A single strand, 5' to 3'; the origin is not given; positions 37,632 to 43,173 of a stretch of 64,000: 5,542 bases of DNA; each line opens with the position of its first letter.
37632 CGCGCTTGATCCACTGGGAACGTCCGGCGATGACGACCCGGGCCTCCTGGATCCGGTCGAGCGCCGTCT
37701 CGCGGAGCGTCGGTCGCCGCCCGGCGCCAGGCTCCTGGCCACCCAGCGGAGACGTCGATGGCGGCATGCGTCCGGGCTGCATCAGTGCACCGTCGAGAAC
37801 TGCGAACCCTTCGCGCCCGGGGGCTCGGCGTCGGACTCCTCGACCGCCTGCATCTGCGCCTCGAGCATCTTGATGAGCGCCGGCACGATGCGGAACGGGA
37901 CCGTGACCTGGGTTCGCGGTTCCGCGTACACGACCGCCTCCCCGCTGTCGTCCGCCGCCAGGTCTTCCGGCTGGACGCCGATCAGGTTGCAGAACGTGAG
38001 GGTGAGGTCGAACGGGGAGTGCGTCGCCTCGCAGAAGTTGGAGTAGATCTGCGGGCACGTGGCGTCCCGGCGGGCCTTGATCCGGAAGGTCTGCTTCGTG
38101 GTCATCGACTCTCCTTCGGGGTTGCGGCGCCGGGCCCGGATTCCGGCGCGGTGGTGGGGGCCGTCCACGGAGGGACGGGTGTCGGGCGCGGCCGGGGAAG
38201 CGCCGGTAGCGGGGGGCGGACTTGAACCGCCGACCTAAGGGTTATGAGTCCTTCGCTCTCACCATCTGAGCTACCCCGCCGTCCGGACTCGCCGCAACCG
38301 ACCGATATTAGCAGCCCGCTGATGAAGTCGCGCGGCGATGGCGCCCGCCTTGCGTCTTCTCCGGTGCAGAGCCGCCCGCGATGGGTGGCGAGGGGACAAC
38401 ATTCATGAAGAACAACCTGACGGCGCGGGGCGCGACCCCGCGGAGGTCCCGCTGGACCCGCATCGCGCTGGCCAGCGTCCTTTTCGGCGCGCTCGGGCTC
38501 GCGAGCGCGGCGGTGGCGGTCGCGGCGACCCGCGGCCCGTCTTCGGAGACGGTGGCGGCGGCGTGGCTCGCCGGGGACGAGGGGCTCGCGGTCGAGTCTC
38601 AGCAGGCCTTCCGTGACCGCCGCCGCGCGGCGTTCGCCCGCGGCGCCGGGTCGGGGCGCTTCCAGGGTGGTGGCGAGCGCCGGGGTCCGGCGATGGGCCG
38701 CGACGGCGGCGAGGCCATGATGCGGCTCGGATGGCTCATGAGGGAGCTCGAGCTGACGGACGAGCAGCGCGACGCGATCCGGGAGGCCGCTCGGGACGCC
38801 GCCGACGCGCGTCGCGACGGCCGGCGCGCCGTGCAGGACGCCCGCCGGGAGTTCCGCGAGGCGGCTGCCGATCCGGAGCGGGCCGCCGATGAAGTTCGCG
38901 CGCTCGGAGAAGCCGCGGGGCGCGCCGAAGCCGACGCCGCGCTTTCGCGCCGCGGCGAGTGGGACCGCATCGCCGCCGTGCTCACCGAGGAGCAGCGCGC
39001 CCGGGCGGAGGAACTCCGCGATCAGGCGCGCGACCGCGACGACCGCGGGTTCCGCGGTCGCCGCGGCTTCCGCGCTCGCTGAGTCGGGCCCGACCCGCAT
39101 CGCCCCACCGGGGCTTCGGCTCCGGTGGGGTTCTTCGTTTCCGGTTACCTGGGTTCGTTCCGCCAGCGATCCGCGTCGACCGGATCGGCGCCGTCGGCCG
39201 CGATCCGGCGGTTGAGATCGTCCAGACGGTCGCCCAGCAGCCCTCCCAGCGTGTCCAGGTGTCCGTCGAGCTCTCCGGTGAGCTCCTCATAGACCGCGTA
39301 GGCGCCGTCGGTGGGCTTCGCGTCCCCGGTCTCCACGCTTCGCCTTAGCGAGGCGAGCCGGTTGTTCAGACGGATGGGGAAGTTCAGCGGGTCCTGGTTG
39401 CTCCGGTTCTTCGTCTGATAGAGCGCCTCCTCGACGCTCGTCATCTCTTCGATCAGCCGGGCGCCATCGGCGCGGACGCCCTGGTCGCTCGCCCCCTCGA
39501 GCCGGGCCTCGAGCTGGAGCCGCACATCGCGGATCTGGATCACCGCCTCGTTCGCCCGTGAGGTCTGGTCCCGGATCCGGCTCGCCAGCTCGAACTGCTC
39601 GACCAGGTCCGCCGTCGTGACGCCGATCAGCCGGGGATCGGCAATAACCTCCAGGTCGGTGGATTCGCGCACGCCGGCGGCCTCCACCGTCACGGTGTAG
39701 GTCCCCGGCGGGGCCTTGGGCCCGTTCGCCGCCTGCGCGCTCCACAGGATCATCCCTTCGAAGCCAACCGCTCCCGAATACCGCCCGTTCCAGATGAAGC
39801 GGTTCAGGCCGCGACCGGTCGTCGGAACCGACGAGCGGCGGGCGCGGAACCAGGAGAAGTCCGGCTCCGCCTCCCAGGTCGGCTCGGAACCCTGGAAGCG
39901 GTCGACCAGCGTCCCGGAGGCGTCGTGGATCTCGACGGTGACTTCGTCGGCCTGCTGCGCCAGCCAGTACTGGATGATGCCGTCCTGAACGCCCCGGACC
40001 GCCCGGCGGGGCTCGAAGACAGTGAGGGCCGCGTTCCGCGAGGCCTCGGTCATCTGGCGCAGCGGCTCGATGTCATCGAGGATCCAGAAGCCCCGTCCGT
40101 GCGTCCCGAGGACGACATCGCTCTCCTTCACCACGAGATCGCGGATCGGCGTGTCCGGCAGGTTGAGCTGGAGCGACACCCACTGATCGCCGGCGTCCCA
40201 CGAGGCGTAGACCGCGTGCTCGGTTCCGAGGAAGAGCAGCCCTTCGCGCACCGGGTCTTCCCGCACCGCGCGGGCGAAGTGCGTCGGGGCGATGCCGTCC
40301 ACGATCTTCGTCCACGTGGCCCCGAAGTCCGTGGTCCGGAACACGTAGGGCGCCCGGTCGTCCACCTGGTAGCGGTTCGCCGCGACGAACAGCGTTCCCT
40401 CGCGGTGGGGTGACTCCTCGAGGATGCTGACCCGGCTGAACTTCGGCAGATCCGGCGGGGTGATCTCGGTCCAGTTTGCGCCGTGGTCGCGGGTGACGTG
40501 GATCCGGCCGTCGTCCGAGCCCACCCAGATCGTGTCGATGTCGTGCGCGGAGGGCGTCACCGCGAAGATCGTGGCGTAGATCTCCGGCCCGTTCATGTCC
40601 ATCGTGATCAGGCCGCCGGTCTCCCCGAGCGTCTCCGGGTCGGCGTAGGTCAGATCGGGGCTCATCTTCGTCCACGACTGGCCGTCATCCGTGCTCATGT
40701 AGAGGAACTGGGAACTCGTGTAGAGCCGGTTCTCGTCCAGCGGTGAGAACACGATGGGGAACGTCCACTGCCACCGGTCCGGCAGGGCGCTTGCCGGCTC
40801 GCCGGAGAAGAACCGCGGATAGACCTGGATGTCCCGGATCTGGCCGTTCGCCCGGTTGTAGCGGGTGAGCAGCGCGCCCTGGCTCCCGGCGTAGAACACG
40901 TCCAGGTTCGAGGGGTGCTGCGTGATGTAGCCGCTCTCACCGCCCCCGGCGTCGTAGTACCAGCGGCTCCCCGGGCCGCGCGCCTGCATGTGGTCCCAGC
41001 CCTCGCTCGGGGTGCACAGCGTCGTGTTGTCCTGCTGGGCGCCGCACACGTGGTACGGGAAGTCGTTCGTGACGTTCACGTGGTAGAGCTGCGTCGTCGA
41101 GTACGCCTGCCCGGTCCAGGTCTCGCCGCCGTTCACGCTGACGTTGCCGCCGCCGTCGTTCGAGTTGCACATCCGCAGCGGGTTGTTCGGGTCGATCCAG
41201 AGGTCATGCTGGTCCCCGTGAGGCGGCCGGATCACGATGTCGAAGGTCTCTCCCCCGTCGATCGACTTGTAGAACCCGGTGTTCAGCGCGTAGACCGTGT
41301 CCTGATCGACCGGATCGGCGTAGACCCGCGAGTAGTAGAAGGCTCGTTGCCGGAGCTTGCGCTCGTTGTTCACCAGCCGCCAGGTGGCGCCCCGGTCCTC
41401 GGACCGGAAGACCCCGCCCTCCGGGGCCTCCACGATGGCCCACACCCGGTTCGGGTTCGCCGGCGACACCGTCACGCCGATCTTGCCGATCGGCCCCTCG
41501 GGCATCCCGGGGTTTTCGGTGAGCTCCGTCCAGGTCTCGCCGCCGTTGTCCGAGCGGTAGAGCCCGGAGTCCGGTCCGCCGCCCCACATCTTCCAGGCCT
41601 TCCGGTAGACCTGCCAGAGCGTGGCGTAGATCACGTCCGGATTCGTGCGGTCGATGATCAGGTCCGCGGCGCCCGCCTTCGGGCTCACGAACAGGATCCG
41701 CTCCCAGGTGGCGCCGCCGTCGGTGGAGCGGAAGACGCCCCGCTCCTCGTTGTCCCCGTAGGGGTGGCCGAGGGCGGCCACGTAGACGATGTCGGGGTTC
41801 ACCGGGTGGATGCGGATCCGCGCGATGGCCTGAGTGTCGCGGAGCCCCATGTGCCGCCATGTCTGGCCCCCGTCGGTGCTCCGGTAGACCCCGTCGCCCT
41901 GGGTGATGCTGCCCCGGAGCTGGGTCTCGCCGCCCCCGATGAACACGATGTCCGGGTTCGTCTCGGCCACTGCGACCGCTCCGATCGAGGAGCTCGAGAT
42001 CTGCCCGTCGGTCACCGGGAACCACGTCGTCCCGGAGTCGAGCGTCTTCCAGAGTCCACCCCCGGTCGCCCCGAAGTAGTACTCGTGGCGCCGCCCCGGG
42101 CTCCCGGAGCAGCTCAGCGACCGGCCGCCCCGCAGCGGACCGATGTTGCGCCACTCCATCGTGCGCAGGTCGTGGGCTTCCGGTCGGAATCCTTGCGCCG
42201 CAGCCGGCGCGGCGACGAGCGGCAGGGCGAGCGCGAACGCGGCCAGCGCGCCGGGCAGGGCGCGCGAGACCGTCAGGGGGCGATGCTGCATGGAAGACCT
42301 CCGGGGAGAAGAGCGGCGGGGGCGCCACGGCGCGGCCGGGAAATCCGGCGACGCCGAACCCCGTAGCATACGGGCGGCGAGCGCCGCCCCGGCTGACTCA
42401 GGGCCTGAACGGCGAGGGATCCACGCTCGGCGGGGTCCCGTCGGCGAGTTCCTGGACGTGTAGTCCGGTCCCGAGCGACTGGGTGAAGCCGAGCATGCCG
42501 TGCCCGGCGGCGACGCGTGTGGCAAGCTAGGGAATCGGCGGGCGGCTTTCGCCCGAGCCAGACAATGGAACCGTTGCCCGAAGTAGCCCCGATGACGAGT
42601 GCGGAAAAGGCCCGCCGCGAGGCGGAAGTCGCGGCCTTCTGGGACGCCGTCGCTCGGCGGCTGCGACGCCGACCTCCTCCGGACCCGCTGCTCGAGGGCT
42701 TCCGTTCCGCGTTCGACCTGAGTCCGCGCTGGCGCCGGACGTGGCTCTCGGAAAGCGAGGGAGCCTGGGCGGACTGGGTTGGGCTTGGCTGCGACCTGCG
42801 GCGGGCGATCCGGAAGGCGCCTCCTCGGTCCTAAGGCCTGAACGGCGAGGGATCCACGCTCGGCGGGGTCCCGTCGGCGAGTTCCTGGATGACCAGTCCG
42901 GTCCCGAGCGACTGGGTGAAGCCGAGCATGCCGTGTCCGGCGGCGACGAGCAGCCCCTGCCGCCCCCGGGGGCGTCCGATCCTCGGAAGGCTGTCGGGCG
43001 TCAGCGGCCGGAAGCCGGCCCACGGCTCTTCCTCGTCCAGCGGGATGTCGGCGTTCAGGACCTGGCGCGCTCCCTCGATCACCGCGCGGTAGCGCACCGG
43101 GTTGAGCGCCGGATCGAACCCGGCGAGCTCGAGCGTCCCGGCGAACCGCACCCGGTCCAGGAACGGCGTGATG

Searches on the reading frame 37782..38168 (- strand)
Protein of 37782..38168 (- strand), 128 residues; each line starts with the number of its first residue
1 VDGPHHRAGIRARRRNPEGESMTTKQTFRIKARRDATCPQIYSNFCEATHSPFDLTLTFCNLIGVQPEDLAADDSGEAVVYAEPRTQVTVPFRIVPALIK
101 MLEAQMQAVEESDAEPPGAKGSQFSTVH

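Call 41: search_protein_families(library=pfam, proteins=[window:37782-38168:-], max_evalue=0.001)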
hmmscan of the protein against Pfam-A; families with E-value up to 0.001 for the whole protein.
window:37782-38168:- (128 aa): 1 family
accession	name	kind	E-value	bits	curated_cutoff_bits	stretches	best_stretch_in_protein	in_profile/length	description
PF11950.13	DUF3467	-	1.8e-05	25.1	25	1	19-111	6-85/92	Protein of unknown function (DUF3467)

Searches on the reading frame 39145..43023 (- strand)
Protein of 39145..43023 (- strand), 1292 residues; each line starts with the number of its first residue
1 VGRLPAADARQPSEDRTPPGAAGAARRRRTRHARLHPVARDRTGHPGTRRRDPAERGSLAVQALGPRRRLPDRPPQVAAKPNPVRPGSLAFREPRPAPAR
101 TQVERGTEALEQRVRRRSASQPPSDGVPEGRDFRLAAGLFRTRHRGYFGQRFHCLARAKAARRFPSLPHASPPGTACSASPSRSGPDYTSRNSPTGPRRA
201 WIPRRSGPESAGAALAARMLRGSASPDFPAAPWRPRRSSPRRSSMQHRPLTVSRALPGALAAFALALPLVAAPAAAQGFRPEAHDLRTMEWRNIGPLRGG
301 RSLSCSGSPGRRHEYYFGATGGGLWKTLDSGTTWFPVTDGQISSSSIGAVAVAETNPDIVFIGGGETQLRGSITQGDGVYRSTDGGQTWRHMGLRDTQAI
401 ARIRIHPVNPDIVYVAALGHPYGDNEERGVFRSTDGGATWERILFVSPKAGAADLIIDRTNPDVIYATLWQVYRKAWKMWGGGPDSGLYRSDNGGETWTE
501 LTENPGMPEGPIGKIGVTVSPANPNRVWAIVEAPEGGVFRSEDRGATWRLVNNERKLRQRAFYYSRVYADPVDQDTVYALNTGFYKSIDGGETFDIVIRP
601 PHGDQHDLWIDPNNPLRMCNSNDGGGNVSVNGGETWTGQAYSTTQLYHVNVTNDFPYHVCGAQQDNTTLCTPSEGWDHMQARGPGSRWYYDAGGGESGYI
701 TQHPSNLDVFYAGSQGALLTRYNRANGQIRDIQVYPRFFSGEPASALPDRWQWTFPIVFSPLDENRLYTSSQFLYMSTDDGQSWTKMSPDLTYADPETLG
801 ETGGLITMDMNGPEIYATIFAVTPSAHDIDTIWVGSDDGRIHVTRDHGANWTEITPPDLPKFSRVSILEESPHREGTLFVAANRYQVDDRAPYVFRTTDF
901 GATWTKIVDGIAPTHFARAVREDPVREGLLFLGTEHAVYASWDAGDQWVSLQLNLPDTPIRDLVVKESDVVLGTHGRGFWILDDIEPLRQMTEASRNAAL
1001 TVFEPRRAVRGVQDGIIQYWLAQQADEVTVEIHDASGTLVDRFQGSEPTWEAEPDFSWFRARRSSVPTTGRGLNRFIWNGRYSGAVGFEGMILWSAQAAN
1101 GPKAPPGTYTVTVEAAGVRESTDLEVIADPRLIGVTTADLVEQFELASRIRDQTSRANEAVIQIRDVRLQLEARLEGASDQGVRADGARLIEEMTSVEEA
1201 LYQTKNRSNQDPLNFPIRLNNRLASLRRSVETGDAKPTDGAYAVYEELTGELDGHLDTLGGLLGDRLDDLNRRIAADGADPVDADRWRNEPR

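Call 41: search_protein_families(library=pfam, proteins=[window:39145-43023:-], max_evalue=0.001)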
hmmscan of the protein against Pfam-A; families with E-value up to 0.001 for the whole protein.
window:39145-43023:- (1292 aa): 5 families
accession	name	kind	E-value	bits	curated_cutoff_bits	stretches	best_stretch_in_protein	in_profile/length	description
PF15902.12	Sortilin-Vps10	-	4.5e-30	105.3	33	3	379-504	3-115/446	Sortilin, neurotensin receptor 3,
PF02012.26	BNR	-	1.3e-10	40.1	27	0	380-390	1-11/12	BNR/Asp-box repeat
PF13860.13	FlgD_ig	-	3.9e-08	33.6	27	0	1012-1044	9-41/79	FlgD Ig-like domain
PF13088.12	BNR_2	-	4.7e-07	29.9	31.4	0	768-907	78-201/277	BNR repeat-like domain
PF15899.11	BNR_6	-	2.1e-05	24.6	27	0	539-548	2-11/14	BNR-Asp box repeat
